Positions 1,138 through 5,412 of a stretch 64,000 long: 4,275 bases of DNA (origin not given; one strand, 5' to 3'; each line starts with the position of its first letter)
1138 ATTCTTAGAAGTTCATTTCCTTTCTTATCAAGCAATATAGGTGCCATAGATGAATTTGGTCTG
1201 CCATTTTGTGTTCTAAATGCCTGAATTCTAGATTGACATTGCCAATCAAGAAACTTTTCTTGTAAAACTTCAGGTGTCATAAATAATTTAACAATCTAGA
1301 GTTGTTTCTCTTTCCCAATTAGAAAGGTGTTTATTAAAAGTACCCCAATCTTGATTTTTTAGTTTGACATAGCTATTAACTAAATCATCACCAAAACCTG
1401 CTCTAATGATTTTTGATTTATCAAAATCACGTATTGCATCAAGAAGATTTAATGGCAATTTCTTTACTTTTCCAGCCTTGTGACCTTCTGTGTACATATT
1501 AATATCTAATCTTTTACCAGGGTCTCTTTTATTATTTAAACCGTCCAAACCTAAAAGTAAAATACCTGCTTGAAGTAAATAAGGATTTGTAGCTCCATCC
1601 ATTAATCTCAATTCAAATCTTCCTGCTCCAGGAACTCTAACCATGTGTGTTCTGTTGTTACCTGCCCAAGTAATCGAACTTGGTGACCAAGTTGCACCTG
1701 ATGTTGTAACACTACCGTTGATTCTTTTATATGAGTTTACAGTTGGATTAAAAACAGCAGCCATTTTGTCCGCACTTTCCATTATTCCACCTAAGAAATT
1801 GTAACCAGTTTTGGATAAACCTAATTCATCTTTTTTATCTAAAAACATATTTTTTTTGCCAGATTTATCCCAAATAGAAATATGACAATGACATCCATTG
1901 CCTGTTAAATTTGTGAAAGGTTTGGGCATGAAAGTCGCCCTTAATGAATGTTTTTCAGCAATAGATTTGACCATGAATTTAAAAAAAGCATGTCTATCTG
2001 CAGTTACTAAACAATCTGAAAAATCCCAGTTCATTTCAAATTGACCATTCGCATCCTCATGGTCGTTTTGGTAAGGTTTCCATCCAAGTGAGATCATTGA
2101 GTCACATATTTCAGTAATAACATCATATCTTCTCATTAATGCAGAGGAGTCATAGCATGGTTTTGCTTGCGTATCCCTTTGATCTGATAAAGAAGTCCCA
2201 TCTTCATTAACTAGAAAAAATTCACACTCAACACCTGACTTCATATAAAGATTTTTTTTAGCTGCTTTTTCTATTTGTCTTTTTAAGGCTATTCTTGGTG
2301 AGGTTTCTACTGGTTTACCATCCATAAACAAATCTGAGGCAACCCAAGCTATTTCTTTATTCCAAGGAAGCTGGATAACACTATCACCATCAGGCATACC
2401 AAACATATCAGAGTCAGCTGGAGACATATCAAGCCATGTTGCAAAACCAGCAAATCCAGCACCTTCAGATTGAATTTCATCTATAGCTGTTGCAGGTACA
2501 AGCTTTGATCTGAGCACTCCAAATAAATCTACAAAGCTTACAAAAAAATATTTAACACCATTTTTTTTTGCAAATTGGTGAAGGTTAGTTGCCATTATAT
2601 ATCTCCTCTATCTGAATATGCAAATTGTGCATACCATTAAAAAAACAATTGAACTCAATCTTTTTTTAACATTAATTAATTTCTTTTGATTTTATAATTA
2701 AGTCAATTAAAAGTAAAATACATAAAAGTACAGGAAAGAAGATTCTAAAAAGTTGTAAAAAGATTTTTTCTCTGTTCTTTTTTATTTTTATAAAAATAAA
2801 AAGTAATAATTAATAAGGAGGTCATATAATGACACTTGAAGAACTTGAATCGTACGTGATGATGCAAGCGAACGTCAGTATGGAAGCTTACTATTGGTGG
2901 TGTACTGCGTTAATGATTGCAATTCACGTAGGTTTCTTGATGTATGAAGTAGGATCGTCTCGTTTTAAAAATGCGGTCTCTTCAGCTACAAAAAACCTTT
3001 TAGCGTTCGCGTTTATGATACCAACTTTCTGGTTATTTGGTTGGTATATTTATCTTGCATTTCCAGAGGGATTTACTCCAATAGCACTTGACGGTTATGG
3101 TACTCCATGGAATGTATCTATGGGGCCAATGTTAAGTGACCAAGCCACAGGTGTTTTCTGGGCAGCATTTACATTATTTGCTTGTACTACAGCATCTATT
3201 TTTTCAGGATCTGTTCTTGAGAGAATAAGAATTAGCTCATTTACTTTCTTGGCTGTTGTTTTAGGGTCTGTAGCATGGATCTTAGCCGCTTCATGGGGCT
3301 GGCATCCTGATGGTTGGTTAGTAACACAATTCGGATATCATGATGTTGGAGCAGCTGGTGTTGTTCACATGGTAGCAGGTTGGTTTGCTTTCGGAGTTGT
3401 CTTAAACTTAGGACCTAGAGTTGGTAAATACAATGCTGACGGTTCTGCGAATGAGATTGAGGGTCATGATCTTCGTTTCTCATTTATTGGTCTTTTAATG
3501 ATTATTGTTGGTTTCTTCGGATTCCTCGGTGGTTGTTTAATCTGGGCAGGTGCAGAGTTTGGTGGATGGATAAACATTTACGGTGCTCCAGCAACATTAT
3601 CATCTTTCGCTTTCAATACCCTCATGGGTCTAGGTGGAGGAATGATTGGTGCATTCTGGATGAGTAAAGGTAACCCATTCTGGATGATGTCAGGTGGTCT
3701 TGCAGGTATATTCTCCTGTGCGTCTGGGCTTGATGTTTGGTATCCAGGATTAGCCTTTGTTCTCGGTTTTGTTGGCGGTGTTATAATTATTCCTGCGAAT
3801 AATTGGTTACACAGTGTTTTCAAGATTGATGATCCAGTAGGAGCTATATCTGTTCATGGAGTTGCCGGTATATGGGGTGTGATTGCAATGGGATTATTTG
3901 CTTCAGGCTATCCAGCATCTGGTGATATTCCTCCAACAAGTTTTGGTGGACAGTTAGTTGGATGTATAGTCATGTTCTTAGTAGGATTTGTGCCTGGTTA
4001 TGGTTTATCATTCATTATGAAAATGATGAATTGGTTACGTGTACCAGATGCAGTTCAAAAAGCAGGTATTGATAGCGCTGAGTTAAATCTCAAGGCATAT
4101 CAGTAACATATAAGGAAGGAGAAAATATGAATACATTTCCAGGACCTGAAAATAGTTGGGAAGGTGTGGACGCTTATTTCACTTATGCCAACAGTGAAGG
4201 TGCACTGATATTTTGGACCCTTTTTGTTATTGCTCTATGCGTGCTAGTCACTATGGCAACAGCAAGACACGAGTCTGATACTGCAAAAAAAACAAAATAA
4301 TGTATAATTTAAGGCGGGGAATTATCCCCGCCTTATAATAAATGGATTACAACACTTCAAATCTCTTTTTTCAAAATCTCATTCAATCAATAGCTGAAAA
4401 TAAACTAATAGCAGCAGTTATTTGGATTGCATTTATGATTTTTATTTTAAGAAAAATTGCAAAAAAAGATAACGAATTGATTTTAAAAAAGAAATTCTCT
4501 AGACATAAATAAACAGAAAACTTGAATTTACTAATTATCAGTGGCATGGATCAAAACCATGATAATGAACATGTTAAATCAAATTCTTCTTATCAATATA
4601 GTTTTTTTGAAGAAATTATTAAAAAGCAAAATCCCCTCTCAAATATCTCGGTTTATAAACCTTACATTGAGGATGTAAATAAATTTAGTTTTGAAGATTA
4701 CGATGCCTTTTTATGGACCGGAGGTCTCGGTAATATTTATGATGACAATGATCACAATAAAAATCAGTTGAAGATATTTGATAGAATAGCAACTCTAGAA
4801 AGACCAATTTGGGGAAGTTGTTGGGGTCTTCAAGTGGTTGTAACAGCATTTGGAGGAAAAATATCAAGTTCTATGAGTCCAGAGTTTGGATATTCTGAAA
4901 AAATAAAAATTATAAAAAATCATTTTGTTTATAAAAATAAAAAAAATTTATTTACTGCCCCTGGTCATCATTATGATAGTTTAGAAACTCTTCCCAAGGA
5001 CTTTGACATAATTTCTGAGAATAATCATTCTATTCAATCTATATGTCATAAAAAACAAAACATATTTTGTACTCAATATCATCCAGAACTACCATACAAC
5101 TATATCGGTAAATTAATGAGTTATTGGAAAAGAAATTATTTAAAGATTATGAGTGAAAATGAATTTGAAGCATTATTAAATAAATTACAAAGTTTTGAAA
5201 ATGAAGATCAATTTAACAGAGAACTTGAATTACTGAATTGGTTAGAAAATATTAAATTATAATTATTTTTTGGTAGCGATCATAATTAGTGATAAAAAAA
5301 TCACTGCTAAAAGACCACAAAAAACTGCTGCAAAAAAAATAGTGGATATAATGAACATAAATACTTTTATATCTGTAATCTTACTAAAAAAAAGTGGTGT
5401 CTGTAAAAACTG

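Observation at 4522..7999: Candidate undescribed amine-glutamylation module: GATase-like hydrolase, atypical GS ligase and MetX-like hydrolase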

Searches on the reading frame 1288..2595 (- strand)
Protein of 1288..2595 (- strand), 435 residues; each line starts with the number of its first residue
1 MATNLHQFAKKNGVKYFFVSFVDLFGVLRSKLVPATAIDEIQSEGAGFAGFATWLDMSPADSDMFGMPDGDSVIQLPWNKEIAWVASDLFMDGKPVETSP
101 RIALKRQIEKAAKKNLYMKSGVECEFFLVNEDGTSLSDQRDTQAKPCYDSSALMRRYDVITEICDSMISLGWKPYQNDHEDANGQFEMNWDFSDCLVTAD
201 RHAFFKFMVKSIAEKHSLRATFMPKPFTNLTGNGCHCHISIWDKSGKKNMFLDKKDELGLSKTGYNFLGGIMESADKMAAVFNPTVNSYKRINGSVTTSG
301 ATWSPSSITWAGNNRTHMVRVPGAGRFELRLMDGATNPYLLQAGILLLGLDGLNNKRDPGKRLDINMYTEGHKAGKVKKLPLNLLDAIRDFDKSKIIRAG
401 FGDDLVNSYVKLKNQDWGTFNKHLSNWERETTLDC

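Call 4: search_protein_families(library=pfam, proteins=[window:1288-2595:-])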
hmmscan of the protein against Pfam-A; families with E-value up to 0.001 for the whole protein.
window:1288-2595:- (435 aa): 2 families
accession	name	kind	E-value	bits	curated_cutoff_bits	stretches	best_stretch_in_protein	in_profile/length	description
PF00120.29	Gln-synt_C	-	5.8e-91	305.5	24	1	98-430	2-342/344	Glutamine synthetase, catalytic domain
PF03951.24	Gln-synt_N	-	9.1e-06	25.6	33.4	1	14-87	2-77/82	Glutamine synthetase, beta-Grasp domain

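Call 5: search_protein_families(library=ncbifam, proteins=[window:1288-2595:-])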
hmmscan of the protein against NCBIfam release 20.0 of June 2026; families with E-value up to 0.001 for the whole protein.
window:1288-2595:- (435 aa): 4 families
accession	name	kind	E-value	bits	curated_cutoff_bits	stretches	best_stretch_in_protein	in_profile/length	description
TIGR03105.1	gln_synth_III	equivalog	1.8e-194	646.2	469.6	1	6-434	2-435/435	type III glutamate--ammonia ligase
TIGR00653.1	GlnA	equivalog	1.9e-82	277.4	429.15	1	5-433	3-461/462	type I glutamate--ammonia ligase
NF045547.1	GGputSyn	equivalog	3.7e-72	243.5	650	1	6-428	6-438/438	gamma-glutamylputrescine synthetase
NF007006.0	PRK09469.1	equivalog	5.3e-41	140.7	845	1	157-420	190-454/469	glutamate--ammonia ligase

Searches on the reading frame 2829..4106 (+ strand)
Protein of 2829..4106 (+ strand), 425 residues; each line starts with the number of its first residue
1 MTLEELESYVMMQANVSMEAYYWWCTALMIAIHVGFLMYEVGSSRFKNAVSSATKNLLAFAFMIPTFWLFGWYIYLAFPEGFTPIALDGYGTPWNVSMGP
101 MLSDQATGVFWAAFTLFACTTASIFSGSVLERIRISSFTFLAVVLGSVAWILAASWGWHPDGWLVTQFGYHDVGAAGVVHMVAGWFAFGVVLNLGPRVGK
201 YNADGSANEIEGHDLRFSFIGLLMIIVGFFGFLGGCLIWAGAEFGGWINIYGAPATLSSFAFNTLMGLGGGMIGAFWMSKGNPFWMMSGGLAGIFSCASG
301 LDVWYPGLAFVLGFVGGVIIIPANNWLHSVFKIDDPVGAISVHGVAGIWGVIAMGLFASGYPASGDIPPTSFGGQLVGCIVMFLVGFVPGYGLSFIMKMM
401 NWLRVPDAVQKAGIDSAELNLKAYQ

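Call 4: search_protein_families(library=pfam, proteins=[window:2829-4106:+])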
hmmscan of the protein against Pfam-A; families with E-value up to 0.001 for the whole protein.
window:2829-4106:+ (425 aa): 1 family
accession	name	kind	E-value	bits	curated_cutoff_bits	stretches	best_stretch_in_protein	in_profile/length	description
PF00909.26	Ammonium_transp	-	5.6e-62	210.2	23.2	1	23-424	4-399/399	Ammonium Transporter Family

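Call 5: search_protein_families(library=ncbifam, proteins=[window:2829-4106:+])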
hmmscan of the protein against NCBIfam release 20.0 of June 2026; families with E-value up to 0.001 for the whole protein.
window:2829-4106:+ (425 aa): 3 families
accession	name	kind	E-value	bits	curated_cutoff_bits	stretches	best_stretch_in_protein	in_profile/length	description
TIGR00836.1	amt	subfamily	9.1e-63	212.5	343.3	1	20-424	3-406/406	ammonium transporter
TIGR03644.1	marine_trans_1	hypoth_equivalog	9.9e-54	182.6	514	1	21-424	7-401/404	probable ammonium transporter, marine subtype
NF007947.0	PRK10666.1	equivalog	6.5e-15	54.9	657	1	17-424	30-426/428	ammonium transporter AmtB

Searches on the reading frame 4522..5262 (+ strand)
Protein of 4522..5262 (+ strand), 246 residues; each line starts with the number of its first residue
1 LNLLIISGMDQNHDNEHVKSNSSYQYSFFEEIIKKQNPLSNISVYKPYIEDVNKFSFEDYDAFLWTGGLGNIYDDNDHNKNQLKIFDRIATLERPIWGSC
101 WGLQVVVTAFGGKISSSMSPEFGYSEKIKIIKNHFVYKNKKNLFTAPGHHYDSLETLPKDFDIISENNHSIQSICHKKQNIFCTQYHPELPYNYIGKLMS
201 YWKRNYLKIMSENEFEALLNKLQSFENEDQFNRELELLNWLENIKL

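Call 4: search_protein_families(library=pfam, proteins=[window:4522-5262:+])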
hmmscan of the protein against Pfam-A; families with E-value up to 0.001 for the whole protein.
window:4522-5262:+ (246 aa): 2 families
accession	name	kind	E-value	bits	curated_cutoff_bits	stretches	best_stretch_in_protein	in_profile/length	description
PF00117.34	GATase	-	6.4e-19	68.8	22.8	1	41-190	23-173/190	Glutamine amidotransferase class-I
PF07722.19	Peptidase_C26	-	4.3e-06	27.1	20.5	1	80-189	92-219/219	Peptidase C26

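Call 5: search_protein_families(library=ncbifam, proteins=[window:4522-5262:+])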
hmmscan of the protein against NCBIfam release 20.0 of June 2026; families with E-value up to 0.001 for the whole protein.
window:4522-5262:+ (246 aa): 23 families
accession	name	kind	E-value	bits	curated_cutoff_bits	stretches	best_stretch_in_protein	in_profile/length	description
TIGR00888.1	guaA_Nterm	equivalog_domain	2.5e-20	72.7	172.15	1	77-198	54-175/188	glutamine-hydrolyzing GMP synthase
NF001975.0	PRK00758.1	equivalog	5.5e-19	68.5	198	1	61-199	44-174/185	GMP synthase subunit A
NF000848.1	PRK00074.1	equivalog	4.4e-17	61.9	400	1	39-199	24-179/512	glutamine-hydrolyzing GMP synthase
NF010081.0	PRK13566.1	equivalog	2.4e-13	49.2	645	1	86-189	593-699/729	anthranilate synthase component I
TIGR01815.1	TrpE-clade3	equivalog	1.4e-12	46.5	739.15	1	87-189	582-687/717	anthranilate synthase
NF011201.0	PRK14607.1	equivalog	2.6e-11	42.9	670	1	94-227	74-207/534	bifunctional anthranilate synthase component II/anthranilate phosphoribosyltransferase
NF041322.1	Anth_synII_Halo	equivalog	5.7e-11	42.4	320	1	22-190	6-173/190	anthranilate synthase component II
NF006562.0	PRK09065.1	equivalog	1.2e-09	38.1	205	1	50-199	47-199/242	glutamine amidotransferase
NF005743.0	PRK07567.1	equivalog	5.7e-09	35.6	264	1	52-226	44-226/245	glutamine amidotransferase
NF005849.0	PRK07765.1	equivalog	7.6e-09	35.1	308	1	80-200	63-185/219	aminodeoxychorismate/anthranilate synthase component II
TIGR00566.1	trpG_papA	subfamily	2.1e-08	34.1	121.05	1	76-198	58-184/192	glutamine amidotransferase of anthranilate synthase or aminodeoxychorismate synthase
TIGR01368.1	CPSaseIIsmall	equivalog_domain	7.5e-08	31.7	307.35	1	77-189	230-340/361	glutamine-hydrolyzing carbamoyl-phosphate synthase small subunit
NF005799.0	PRK07649.1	equivalog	1.2e-07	31.5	327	1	93-199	72-180/195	aminodeoxychorismate/anthranilate synthase component II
NF004212.0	PRK05665.1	equivalog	2e-07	31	309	1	20-203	20-201/241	amidotransferase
NF005072.0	PRK06490.1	equivalog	6.6e-07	28.5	339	1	42-201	41-198/251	glutamine amidotransferase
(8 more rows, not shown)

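Call 13: search_solved_structures(query=window:4522-5262:+, max_evalue=0.001)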
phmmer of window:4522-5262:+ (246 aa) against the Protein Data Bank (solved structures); distinct sequences matched with E-value up to 0.001: 27.
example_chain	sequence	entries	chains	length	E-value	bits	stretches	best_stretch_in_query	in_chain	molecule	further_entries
2a9v_A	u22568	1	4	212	8.5e-14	55.3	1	50-198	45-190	GMP synthase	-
8gr3_A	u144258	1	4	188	3.7e-13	53.2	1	87-197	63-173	GMP synthase [glutamine-hydrolyzing] subunit A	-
8gr1_A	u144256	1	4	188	5.2e-13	52.7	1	87-197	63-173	GMP synthase [glutamine-hydrolyzing] subunit A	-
2lxn_A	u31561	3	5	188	1.9e-12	50.9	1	87-197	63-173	GMP synthase [glutamine-hydrolyzing] subunit A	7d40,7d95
7d96_A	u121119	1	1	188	1.9e-12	50.9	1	87-197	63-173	GMP synthase [glutamine-hydrolyzing] subunit A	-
7yc6_A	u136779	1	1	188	2.6e-12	50.4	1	87-197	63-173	GMP synthase [glutamine-hydrolyzing] subunit A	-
7d97_A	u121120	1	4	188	5e-12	49.5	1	87-197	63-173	GMP synthase [glutamine-hydrolyzing] subunit A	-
4win_A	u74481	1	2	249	1.8e-11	47.6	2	135-201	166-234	GMP synthetase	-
4wim_A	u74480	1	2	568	2.8e-10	43.7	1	135-202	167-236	GMP synthetase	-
3uow_A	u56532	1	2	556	3.3e-10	43.5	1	135-202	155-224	GMP synthetase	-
1wl8_A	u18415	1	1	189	4.1e-10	43.2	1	80-206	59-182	GMP synthase [glutamine-hydrolyzing] subunit A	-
2d7j_A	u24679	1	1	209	1e-09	41.9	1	80-198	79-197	GMP synthase [glutamine-hydrolyzing] subunit A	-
7zu9_A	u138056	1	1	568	6.2e-09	39.3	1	135-202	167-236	Glutamine amidotransferase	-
4wio_A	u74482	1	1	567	7.6e-09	39.1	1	136-202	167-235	GMP synthetase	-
7sbc_A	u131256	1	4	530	5.9e-08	36.1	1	58-197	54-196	GMP synthase [glutamine-hydrolyzing]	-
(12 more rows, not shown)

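Call 38: find_homologous_proteins(query=window:4522-5262:+)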
Query window:4522-5262:+ (246 aa): 66 proteins with E <= 0.001 among 397 candidates.
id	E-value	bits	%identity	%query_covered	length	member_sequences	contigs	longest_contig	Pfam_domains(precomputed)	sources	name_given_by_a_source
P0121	4.3e-153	526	97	97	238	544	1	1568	PF00117.35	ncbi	-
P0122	4.7e-95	336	59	96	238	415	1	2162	PF07722.20,PF00117.35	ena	-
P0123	1.0e-94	335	62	95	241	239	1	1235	PF07722.20,PF00117.35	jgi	jgi:GMP synthase (glutamine-hydrolysing)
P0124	1.8e-92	328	59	96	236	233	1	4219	PF07722.20,PF00117.35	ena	-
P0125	1.7e-90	321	57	96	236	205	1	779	PF00117.35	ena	-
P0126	3.6e-89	317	58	96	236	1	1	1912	PF07722.20,PF00117.35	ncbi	-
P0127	1.6e-87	312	57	96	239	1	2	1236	PF00117.35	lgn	-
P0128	1.9e-87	311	57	96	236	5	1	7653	PF00117.35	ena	-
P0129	8.0e-87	309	96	58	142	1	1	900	-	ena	-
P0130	1.1e-86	309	59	96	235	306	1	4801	PF00117.35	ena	-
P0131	2.1e-86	308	52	99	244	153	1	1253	PF07722.20,PF00117.35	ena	-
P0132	8.8e-85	303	55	95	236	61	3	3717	PF00117.35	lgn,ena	-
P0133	6.5e-84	300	55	96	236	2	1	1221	PF07722.20,PF00117.35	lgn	-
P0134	7.1e-84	300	55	96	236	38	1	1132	PF00117.35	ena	-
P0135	1.3e-83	299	55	96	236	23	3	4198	PF07722.20,PF00117.35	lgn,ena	-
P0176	2.9e-53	199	41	98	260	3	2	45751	PF00117.35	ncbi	ncbi:MAG: GMP synthase (glutamine-hydrolyzing) [Parasphingorhabdus sp.]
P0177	3.4e-53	199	39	99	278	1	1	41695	PF00117.35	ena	-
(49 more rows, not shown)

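Call 39: find_encoding_contigs(protein=P0176, flank=7000, max_places=2)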
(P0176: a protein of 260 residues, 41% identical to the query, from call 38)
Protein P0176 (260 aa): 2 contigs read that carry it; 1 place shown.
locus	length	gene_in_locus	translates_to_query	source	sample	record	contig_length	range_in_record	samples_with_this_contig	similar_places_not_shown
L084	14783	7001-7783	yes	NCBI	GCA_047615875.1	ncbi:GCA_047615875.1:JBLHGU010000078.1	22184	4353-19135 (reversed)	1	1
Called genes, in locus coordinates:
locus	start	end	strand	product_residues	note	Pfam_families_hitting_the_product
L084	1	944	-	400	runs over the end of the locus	PF00355:Rieske, PF00848:Ring_hydroxyl_A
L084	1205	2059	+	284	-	PF00528:BPD_transp_1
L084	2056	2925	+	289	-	PF00528:BPD_transp_1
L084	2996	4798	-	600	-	PF02776:TPP_enzyme_N, PF00205:TPP_enzyme_M, PF02775:TPP_enzyme_C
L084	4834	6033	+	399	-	PF01435:Peptidase_M48, PF05099:TerB (faint)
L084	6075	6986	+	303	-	PF00892:EamA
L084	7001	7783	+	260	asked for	PF00117:GATase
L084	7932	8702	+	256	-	PF05721:PhyH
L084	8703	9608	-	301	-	PF00892:EamA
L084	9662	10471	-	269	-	PF13847:Methyltransf_31, PF08241:Methyltransf_11, PF08242:Methyltransf_12, PF13649:Methyltransf_25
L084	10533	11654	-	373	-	PF13480:Acetyltransf_6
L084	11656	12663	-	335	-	PF02615:Ldh_2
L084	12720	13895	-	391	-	PF04295:GD_AH_second, PF20629:GD_AH_C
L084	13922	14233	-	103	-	-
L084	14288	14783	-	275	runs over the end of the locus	PF00892:EamA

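Call 40: find_encoding_contigs(protein=P0177, flank=7000, max_places=2)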
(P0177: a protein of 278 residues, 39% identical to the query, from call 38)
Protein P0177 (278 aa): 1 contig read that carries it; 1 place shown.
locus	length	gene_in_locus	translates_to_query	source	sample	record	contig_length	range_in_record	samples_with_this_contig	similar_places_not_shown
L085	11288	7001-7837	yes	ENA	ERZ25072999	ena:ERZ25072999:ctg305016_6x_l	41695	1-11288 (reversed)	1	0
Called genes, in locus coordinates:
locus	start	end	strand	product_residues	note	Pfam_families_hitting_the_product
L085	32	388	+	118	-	-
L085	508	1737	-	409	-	PF00732:GMC_oxred_N, PF05199:GMC_oxred_C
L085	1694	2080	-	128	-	-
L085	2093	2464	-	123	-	-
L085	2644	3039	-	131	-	PF00903:Glyoxalase, PF13669:Glyoxalase_4 (weak), PF18029:Glyoxalase_6 (weak)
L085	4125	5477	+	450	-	PF08811:DUF1800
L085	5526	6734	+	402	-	PF07394:DUF1501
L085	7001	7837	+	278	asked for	PF00117:GATase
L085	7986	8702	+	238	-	PF01734:Patatin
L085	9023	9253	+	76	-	-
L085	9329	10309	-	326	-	PF01370:Epimerase, PF04321:RmlD_sub_bind, PF05368:NmrA, PF01073:3Beta_HSD, PF13460:NAD_binding_10, PF01073:3Beta_HSD (weak)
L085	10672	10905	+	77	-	-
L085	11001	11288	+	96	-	?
